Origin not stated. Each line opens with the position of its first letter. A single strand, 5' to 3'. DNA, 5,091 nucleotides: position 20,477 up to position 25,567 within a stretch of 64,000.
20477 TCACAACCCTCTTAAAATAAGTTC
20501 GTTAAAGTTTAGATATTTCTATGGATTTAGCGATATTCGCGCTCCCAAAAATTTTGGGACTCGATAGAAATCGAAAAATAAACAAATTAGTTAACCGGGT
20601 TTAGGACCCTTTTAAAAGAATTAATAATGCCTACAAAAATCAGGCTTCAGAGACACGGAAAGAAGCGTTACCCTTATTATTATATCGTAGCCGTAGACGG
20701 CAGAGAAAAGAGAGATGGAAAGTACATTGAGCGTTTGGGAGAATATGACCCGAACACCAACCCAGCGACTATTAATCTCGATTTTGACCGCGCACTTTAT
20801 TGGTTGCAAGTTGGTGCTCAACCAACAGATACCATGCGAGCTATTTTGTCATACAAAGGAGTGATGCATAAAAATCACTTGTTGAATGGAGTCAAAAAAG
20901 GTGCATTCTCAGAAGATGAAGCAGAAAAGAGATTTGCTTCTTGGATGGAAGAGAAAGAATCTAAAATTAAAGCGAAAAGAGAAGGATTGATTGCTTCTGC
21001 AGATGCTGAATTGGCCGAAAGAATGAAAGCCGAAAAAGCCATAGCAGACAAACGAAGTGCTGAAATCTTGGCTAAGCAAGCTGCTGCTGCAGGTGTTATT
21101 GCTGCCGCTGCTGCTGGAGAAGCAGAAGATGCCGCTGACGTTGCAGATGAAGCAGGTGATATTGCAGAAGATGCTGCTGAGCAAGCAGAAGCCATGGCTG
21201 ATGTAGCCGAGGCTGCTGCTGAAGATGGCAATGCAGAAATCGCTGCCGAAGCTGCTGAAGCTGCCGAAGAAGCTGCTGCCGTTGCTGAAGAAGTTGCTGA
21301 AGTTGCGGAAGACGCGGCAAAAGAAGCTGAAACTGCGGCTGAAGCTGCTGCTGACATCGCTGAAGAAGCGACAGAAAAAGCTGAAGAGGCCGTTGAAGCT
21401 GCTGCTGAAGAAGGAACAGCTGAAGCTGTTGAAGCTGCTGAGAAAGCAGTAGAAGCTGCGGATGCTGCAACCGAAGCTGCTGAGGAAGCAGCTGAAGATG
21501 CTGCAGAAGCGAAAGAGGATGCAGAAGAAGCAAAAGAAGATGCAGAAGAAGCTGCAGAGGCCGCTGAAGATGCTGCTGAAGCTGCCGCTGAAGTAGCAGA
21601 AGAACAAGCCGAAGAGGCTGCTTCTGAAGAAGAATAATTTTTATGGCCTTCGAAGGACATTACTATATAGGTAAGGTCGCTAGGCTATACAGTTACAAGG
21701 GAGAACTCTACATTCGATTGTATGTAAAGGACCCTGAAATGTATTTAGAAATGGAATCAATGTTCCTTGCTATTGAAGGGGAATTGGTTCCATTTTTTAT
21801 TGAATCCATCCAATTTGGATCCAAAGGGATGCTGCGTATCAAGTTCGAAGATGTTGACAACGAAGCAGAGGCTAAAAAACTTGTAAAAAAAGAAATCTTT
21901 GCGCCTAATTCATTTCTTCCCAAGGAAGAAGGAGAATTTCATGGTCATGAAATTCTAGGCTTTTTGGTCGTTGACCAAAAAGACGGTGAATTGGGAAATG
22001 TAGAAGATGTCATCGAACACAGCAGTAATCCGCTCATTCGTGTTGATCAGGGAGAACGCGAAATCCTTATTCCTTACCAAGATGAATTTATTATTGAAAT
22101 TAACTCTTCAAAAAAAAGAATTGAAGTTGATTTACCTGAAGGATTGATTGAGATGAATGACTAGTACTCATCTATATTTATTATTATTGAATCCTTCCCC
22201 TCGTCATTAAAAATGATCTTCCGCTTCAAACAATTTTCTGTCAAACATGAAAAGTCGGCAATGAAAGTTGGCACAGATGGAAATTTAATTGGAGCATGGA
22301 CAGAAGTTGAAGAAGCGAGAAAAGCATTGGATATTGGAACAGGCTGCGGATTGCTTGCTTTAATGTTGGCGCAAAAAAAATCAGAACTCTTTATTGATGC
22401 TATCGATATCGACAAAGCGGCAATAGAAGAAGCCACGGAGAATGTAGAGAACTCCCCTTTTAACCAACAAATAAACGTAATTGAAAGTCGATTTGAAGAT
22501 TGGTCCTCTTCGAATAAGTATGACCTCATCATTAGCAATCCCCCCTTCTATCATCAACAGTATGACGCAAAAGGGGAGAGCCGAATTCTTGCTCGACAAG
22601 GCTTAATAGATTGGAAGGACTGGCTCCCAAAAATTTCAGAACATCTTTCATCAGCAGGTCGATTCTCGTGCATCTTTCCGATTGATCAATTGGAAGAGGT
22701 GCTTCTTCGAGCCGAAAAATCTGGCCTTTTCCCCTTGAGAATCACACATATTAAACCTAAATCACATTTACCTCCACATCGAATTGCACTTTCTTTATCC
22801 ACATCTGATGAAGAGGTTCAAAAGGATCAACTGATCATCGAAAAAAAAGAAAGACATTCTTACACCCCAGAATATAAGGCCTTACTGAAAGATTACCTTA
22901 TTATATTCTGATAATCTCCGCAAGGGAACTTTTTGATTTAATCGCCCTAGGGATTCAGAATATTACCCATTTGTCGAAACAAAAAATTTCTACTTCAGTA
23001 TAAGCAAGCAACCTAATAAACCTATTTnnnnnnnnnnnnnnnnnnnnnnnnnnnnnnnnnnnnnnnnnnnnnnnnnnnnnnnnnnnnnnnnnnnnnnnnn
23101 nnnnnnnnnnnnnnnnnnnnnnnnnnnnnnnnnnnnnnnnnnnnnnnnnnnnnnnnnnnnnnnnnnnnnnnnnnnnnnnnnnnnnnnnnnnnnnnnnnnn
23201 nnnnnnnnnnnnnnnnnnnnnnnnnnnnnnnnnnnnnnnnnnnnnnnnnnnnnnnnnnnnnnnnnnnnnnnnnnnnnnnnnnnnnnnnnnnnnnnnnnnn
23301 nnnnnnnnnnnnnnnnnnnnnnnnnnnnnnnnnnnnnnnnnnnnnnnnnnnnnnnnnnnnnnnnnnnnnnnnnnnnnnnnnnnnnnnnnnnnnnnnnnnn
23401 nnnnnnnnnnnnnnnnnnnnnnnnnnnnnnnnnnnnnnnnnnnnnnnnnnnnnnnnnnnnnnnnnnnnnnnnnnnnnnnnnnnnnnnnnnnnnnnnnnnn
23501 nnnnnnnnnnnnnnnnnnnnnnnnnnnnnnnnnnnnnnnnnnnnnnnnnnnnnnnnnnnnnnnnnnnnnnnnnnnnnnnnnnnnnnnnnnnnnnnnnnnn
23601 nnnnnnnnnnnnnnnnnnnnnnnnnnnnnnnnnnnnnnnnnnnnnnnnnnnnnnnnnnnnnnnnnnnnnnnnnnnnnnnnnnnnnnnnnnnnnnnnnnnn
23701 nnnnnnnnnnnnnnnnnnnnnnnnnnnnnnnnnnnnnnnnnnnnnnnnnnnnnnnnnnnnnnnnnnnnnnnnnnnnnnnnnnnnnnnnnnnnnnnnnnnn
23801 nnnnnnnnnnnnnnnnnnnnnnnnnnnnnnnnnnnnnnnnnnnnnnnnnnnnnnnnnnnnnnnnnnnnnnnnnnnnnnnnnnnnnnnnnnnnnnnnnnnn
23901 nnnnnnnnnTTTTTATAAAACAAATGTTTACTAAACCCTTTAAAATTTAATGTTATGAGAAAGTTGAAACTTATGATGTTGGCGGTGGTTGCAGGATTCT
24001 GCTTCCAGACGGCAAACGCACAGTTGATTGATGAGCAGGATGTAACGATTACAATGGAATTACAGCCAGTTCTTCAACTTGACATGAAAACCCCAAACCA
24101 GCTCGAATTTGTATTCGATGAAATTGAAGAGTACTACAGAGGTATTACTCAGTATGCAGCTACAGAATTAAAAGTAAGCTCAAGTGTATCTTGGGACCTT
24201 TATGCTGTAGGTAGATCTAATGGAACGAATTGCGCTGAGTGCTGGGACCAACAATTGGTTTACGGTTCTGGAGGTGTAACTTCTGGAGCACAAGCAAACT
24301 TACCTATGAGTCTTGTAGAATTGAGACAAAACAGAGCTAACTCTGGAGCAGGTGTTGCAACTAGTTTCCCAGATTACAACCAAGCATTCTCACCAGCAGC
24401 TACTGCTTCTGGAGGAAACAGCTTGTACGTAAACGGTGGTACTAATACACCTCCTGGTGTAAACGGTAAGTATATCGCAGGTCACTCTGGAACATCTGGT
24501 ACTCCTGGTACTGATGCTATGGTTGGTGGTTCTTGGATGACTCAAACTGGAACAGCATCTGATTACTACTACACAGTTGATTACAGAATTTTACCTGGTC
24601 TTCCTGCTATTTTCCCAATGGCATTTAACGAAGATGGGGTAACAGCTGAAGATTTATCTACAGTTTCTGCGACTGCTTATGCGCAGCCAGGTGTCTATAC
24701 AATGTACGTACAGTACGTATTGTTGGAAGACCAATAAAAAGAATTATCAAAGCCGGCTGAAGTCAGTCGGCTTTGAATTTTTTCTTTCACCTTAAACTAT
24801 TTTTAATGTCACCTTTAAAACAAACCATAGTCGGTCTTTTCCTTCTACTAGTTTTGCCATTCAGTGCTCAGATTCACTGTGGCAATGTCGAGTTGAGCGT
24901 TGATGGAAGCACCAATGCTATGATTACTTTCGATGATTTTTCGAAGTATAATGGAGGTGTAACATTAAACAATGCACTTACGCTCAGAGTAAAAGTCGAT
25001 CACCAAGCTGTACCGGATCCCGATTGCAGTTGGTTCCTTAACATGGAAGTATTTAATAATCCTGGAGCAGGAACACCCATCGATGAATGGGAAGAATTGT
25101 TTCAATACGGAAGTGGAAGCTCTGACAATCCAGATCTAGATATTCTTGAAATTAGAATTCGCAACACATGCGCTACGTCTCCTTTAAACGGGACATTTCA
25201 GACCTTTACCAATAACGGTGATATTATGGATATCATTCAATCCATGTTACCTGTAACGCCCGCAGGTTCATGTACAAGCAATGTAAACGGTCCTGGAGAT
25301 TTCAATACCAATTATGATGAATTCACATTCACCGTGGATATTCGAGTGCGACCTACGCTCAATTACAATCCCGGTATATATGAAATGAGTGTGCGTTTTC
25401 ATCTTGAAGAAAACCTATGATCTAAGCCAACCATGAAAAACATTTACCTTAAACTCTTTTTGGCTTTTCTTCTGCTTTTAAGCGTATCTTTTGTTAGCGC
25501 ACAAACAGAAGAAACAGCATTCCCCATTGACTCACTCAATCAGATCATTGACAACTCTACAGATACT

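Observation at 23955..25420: Two subunit-like paralogs share conserved N- and C-terminal signatures around divergent cores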

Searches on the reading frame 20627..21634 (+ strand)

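Call 93: search_protein_families(library=pfam, proteins=[window:20627-21634:+], max_evalue=0.00001)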
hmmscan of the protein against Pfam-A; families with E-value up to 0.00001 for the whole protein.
window:20627-21634:+ (336 aa): 1 family
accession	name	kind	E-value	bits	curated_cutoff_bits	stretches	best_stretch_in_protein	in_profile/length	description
PF00886.24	Ribosomal_S16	-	1.4e-23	83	27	1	9-67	1-62/62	Ribosomal protein S16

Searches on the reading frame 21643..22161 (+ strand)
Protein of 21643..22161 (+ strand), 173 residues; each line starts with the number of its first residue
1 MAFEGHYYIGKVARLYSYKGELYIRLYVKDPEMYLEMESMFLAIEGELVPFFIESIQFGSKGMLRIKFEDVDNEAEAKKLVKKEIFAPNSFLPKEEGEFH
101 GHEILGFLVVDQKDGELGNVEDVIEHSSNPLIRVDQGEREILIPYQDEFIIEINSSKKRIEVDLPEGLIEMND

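Call 93: search_protein_families(library=pfam, proteins=[window:21643-22161:+], max_evalue=0.00001)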
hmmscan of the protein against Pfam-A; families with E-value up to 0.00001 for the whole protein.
window:21643-22161:+ (173 aa): 3 families
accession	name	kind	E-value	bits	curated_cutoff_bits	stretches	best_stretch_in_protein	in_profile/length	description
PF24986.1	PRC_RimM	-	1.1e-16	60.7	27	1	102-168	2-69/69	RimM PRC barrel domain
PF01782.24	RimM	-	2.1e-12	47.6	23.5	1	9-90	2-83/84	RimM N-terminal domain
PF05239.21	PRC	-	1.3e-07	32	21.2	1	96-168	1-77/78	PRC-barrel domain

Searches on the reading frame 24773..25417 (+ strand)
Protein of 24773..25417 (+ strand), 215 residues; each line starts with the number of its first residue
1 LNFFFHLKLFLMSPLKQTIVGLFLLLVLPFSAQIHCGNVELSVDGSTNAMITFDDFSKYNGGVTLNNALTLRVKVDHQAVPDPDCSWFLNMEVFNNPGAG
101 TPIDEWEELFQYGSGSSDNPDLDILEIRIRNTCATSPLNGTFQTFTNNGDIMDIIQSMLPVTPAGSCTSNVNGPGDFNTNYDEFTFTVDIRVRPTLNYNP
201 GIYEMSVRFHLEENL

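Call 4: search_protein_families(library=pfam, proteins=[window:24773-25417:+], max_evalue=1)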
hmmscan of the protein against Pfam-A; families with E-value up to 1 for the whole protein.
window:24773-25417:+ (215 aa): 0 families

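Call 5: search_protein_families(library=ncbifam, proteins=[window:24773-25417:+], max_evalue=1)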
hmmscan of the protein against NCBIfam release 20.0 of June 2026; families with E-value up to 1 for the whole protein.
window:24773-25417:+ (215 aa): 0 families

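Call 9: search_solved_structures(query=window:24773-25417:+, max_evalue=10, show_alignments=2)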
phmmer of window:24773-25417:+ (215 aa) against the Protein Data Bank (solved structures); distinct sequences matched with E-value up to 10: 9.
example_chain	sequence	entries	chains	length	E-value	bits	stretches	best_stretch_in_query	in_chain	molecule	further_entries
9ikk_A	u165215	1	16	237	0.22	13.9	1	39-117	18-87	TLP-2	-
7nmm_I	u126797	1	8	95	0.36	13.2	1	74-107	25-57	APikL2F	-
7nlj_B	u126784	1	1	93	0.52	12.7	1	74-107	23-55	APikL2A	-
9imu_C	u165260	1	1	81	0.93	11.9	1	76-112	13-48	AVR-Pik protein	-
2ee6_A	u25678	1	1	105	1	11.7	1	33-63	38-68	Filamin-B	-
5a6w_C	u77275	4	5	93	1.1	11.6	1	75-111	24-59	AVR-PIK PROTEIN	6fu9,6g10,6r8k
7bnt_C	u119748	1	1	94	1.1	11.6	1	75-111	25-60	AVR-Pik protein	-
9ikj_A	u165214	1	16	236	1.8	11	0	40-117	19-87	TLP-1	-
5e3p_A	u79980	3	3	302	2.6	10.4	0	142-200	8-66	2,3,4,5-tetrahydropyridine-2,6-dicarboxylate N-succinyltransferase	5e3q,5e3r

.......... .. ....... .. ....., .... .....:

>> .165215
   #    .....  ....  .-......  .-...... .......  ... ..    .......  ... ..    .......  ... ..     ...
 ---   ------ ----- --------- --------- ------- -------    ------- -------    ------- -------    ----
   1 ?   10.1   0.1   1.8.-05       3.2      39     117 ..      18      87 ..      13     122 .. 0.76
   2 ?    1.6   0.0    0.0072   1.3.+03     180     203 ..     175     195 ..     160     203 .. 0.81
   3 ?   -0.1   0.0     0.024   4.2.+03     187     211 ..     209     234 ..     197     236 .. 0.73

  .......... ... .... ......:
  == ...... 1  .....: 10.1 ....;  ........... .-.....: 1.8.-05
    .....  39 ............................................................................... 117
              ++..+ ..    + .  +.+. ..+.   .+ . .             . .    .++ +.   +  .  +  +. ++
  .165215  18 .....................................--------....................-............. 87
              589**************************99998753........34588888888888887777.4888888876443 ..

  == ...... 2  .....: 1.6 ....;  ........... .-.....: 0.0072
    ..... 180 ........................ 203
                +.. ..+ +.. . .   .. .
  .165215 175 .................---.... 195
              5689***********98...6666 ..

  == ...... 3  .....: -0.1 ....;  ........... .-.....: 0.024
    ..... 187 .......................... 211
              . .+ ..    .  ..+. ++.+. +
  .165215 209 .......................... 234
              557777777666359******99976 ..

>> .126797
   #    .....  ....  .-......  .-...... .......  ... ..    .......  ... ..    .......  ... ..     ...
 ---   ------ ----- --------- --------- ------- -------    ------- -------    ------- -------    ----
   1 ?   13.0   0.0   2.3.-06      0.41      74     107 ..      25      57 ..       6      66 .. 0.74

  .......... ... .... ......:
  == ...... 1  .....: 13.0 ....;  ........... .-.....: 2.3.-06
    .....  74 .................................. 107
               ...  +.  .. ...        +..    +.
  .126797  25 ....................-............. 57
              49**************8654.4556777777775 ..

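Call 20: find_homologous_proteins(query=window:24773-25417:+)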
Query window:24773-25417:+ (215 aa): 105 proteins with E <= 0.001 among 200 candidates.
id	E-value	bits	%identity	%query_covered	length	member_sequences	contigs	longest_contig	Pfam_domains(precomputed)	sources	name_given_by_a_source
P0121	1.7e-135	467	100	95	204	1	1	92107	-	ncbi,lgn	ncbi:MAG: hypothetical protein AAF487_00665 [Bacteroidota bacterium]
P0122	1.2e-124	432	89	95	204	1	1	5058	-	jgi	-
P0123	2.2e-122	424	88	95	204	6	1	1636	-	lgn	-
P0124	5.4e-117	407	85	95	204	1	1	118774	-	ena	-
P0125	2.1e-109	382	78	95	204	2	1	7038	-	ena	-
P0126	5.8e-107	374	79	95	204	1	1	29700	-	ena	-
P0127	1.4e-106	373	78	95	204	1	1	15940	-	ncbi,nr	ncbi:MAG: hypothetical protein HKN39_00050 [Flavobacteriales bacterium]|nr:hypothetical protein [Fla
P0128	1.6e-101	356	72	94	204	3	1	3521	-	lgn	-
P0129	2.2e-95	336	88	77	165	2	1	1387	-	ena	-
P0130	5.2e-82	292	62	90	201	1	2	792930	-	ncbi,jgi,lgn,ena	-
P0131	2.5e-80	287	60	90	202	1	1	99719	-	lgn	-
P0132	4.1e-80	286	60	90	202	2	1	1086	-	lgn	-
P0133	6.7e-79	282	59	93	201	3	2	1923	-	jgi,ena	-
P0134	6.7e-79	282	59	93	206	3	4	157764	-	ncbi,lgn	-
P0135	1.3e-78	281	57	94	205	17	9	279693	-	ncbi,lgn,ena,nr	ncbi:MAG: hypothetical protein H6589_09975 [Flavobacteriales bacterium]|nr:hypothetical protein [Fla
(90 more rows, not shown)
